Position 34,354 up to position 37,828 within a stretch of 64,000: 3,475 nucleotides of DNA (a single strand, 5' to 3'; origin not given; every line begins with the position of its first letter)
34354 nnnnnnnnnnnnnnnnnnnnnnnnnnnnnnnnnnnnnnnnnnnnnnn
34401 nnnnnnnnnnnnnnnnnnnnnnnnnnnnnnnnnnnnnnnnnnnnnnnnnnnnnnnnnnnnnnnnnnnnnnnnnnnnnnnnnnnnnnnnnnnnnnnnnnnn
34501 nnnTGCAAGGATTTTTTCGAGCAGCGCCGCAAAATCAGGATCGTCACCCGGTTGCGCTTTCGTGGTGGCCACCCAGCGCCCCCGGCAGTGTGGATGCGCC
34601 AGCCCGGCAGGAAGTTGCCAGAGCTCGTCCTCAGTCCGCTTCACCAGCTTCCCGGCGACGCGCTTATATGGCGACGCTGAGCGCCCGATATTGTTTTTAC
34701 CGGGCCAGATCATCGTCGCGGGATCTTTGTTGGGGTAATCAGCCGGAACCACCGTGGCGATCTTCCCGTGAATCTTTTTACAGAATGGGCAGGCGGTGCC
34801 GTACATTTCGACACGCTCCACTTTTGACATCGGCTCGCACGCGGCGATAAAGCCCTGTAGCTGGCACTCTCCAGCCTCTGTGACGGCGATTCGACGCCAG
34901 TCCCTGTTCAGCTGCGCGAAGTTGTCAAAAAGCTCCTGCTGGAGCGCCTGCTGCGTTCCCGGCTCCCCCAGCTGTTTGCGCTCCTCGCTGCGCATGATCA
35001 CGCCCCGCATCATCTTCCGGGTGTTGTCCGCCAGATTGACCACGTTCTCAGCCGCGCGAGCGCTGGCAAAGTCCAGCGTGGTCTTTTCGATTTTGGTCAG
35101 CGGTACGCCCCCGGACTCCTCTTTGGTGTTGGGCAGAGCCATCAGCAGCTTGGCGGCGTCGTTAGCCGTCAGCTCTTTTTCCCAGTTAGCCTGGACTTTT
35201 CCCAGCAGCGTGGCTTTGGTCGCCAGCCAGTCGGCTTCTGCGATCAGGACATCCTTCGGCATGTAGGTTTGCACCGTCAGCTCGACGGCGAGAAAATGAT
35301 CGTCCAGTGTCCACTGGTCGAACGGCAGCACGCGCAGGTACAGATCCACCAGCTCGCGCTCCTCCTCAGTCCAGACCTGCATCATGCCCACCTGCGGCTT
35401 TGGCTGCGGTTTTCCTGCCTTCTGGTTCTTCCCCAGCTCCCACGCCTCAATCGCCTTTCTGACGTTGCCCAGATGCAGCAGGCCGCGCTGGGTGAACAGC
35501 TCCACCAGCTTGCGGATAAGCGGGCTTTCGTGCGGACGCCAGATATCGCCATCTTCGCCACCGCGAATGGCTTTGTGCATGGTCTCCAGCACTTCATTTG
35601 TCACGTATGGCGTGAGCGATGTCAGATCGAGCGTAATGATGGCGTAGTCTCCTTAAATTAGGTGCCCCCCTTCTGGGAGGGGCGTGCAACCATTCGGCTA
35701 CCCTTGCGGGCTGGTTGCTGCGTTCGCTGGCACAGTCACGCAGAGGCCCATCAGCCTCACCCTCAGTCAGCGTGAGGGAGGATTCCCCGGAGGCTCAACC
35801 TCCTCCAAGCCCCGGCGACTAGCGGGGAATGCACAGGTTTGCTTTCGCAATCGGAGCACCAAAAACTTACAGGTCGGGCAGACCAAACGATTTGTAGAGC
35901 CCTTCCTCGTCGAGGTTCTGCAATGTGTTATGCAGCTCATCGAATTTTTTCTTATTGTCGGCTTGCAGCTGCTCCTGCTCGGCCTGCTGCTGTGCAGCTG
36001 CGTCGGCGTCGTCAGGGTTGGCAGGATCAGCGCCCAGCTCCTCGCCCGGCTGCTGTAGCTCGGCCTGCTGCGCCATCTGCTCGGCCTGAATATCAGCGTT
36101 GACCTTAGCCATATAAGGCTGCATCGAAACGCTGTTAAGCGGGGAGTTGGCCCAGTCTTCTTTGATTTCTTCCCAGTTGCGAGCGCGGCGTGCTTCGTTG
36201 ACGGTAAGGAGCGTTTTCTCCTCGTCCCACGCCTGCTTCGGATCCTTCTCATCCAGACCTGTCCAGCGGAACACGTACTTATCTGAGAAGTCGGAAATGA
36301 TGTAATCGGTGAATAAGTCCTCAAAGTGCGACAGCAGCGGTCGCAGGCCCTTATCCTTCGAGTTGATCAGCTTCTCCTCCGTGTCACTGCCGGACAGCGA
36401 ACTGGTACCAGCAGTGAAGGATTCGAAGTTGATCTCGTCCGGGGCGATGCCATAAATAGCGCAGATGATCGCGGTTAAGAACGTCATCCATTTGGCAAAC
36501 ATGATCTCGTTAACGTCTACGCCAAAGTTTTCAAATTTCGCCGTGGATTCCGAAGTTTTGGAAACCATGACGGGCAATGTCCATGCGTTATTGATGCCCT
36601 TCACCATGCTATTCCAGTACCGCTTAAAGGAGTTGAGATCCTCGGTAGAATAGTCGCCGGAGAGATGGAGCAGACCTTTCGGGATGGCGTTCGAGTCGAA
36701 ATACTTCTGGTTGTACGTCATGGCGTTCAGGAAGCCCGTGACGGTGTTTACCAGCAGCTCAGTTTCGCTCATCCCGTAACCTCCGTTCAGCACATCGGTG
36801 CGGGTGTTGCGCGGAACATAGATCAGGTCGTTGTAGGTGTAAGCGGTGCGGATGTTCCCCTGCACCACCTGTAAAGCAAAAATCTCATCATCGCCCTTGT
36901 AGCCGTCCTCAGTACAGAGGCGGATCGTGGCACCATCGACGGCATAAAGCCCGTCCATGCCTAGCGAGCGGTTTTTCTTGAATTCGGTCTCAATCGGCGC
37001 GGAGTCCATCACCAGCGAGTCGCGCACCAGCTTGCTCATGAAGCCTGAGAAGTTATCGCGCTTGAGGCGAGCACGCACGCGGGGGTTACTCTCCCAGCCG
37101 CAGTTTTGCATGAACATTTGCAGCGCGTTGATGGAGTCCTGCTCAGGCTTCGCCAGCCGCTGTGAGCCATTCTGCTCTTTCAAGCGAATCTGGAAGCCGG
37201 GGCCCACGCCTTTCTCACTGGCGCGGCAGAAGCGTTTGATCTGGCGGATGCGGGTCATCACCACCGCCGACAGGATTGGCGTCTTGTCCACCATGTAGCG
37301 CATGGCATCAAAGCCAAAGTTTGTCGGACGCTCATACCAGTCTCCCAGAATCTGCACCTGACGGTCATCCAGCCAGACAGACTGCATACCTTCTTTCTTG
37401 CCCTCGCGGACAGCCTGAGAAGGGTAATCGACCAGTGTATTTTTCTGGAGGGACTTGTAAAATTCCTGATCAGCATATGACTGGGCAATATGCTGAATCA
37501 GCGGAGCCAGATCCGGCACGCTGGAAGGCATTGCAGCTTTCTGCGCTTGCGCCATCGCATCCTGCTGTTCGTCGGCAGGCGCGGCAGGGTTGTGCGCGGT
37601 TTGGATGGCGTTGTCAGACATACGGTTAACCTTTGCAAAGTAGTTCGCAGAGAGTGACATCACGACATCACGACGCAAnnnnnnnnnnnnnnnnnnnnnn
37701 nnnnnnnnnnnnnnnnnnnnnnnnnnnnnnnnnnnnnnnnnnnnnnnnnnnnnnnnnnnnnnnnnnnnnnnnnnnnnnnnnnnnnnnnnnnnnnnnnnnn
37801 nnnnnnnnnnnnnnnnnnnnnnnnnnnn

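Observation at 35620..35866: Roughly 250-bp GC-rich, highly structured non-coding region between portal and MuF-like genes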

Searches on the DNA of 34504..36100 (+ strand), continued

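Call 72: search_with_rna_model(model_id=R2, sources=[window, L007, L010, L011, L012, L013, L014, L019, L020, L021, L022, L023, L029, L032, L033, L034, L035, L037, L038, L039, L040, L041, L042, L043, L044, L045, L046, L047, L048, L049, L050, L051, L052, L053, L054, L055, L056, L057, L058, L059, L060, L061, L062, L063, L064, L065, L066, L067, L068, L069, L070, L071, L072, L073, L074, L075, L076, L077, L078, L079, L080, L081, L082, L083, L084, L085, L086, L087, L088, L089, L092, L093, L094, L095, L096, L097, L098, L099, L100, L101, L102, L103, L117], max_evalue=1)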
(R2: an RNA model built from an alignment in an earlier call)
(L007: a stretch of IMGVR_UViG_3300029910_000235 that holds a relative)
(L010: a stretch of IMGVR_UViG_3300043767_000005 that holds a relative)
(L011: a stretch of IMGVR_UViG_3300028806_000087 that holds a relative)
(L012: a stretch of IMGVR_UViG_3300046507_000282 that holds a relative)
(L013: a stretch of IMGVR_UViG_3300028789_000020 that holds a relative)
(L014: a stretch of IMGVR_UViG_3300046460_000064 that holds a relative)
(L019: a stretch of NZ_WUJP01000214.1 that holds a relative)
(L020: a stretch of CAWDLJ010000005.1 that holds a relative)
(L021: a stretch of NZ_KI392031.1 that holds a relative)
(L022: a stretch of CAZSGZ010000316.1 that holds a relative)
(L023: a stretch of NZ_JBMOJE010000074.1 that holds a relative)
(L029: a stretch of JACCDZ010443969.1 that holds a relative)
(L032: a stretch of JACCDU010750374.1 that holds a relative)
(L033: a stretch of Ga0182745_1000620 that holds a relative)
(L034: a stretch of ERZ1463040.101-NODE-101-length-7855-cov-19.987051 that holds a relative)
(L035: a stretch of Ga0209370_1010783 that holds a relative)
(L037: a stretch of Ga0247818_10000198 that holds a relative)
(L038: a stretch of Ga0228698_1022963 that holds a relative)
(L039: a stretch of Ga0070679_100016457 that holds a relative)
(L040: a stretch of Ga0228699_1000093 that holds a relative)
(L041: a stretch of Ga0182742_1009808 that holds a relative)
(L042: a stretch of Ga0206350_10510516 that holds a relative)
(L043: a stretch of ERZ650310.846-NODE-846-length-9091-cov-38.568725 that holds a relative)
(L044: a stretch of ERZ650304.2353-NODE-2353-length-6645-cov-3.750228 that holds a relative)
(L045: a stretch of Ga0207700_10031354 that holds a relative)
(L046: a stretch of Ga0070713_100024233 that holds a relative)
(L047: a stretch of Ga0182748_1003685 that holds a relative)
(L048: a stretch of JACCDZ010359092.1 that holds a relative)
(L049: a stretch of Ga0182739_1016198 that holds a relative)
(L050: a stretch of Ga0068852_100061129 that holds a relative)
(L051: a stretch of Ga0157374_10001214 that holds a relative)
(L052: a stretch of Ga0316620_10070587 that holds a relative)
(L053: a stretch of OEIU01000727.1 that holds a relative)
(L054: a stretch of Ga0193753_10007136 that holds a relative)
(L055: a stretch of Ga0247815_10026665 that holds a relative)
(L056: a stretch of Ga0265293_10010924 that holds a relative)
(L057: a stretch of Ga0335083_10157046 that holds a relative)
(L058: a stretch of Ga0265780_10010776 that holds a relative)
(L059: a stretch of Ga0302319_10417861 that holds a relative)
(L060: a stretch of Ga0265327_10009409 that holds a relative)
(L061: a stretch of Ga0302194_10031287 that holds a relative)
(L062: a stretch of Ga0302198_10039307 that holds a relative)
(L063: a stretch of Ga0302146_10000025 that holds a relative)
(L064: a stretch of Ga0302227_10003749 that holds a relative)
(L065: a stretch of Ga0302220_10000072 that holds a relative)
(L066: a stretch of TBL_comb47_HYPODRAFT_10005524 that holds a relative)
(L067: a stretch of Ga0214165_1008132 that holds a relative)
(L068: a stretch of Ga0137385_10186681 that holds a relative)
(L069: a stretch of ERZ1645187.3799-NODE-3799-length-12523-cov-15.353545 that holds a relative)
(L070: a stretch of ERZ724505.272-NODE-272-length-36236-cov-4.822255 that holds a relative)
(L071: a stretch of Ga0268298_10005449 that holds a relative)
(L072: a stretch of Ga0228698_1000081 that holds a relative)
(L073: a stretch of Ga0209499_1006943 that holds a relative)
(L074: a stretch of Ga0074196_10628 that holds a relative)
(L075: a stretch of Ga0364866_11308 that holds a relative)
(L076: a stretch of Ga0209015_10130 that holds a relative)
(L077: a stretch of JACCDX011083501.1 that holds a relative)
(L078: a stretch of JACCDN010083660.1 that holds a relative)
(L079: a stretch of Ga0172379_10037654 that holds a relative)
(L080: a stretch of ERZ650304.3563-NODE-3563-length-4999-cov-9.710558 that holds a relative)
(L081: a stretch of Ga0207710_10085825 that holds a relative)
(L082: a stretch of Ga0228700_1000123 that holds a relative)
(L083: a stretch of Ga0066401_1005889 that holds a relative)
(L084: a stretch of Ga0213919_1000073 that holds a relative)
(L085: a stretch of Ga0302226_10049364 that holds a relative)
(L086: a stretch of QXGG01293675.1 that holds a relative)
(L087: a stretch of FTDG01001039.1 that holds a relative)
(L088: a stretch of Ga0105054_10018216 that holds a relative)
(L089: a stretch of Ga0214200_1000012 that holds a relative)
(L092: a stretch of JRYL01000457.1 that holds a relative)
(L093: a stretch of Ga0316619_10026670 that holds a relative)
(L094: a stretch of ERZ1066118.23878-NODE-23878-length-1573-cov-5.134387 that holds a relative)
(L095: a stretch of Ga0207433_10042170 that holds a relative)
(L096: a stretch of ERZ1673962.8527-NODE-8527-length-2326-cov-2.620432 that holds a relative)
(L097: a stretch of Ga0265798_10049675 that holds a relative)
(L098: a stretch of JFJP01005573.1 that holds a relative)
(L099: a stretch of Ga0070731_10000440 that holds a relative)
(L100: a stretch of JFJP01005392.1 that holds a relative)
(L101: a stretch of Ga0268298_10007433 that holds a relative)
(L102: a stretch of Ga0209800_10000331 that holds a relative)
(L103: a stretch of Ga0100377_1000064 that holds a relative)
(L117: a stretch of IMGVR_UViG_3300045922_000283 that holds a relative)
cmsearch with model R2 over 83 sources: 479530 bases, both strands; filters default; matches with E-value up to 1: 5.
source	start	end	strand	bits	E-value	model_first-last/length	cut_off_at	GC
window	35684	35832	-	109.4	7e-28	1-145/145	no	0.65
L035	716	890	+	70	4.2e-17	1-145/145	no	0.59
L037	2734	2910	+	64.8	1.1e-15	1-145/145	no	0.58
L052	923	1082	+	12.9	0.19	1-145/145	no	0.67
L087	1705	1855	-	10.3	0.93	1-145/145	no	0.7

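Call 77: search_rna_families(sources=[L006, L027, L030, L036, L035, L025, L120, L122], threshold=evalue, max_evalue=1)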
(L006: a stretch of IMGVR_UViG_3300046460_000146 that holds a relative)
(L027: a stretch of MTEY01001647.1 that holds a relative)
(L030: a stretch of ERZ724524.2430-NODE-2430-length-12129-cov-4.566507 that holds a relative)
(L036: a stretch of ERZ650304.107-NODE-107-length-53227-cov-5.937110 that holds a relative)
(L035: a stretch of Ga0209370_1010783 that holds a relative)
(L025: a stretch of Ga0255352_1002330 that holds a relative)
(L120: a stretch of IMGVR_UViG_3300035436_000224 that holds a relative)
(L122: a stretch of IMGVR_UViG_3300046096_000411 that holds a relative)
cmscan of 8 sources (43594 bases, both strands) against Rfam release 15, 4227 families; matches with E-value up to 1: 9.
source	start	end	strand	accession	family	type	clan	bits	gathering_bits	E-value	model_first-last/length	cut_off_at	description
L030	2814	2887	+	RF00005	tRNA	Gene; tRNA;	CL00001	67.6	29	9.8e-13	1-71/71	no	tRNA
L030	2169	2241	+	RF00005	tRNA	Gene; tRNA;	CL00001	62.3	29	2.8e-11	1-71/71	no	tRNA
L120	5708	5781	+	RF00005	tRNA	Gene; tRNA;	CL00001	55.5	29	2.1e-09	1-71/71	no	tRNA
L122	2191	2252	-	RF02837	anti-hemB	Gene; sRNA;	-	42.6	49.5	9.5e-07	1-81/81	no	Burkholderia RNA 7 (anti-hemB)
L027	2881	2964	+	RF01811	PtaRNA1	Gene; antitoxin;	-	27.1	47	0.22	1-72/72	no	Plasmid transferred anti-sense RNA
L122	2186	2257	-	RF00519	suhB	Gene; sRNA;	CL00108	25.7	41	0.29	1-77/77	no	Makes More Granules Regulator RNA (mmgR)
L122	2193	2262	-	RF02784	SorX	Gene; sRNA;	-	25.6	46.6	0.045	1-73/73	no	Singlet oxygen resistance RNA X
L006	2100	2145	-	RF01933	bxd_5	Gene; lncRNA;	-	22.1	50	0.36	1-57/57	no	Bithoraxoid conserved region 5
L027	1918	1993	-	RF01119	sR32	Gene; snRNA; snoRNA; CD-box;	-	19.1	40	0.64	1-57/57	no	Small nucleolar RNA sR32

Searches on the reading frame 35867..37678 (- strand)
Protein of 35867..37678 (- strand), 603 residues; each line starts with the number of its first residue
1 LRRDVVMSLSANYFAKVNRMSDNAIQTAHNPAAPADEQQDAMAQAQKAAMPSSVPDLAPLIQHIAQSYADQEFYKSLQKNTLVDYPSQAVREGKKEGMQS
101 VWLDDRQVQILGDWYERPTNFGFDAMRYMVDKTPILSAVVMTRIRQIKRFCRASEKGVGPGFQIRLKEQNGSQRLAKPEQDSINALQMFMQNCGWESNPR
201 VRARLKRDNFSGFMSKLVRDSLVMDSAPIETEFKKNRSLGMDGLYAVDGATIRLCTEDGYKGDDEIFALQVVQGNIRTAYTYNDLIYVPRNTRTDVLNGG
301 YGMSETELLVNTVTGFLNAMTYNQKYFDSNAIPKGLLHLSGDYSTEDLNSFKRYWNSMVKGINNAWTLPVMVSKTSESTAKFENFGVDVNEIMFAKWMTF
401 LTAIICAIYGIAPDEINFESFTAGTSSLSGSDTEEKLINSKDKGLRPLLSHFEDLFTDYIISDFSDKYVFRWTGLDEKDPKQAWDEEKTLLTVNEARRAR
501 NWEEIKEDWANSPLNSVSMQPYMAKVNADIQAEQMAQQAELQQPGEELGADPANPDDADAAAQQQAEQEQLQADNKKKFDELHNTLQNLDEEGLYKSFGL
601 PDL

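Call 55: search_protein_families(library=pfam, proteins=[window:35867-37678:-], max_evalue=0.001)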
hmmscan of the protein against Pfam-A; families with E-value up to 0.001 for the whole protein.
window:35867-37678:- (603 aa): 1 family
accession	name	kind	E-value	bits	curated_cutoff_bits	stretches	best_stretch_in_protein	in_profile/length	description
PF04860.17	Phage_portal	-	6.5e-21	75.3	39.1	1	209-501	50-321/321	Phage portal protein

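Call 56: search_protein_families(library=phrogs, proteins=[window:35867-37678:-], max_evalue=0.00001)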
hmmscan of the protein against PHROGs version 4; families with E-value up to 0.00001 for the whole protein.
window:35867-37678:- (603 aa): 5 families
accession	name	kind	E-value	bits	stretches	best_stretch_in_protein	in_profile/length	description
phrog_12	-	head and packaging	2.9e-46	159.7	1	206-574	136-489/646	portal protein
phrog_15361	-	head and packaging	1.8e-35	123.6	1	134-372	93-327/328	portal protein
phrog_11117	-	head and packaging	1.6e-33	117.3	1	339-582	3-247/264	portal protein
phrog_2662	-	head and packaging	1.2e-20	74.7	1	90-571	23-471/717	portal protein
phrog_5929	-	head and packaging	1.3e-06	28.9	1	326-535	10-213/228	portal protein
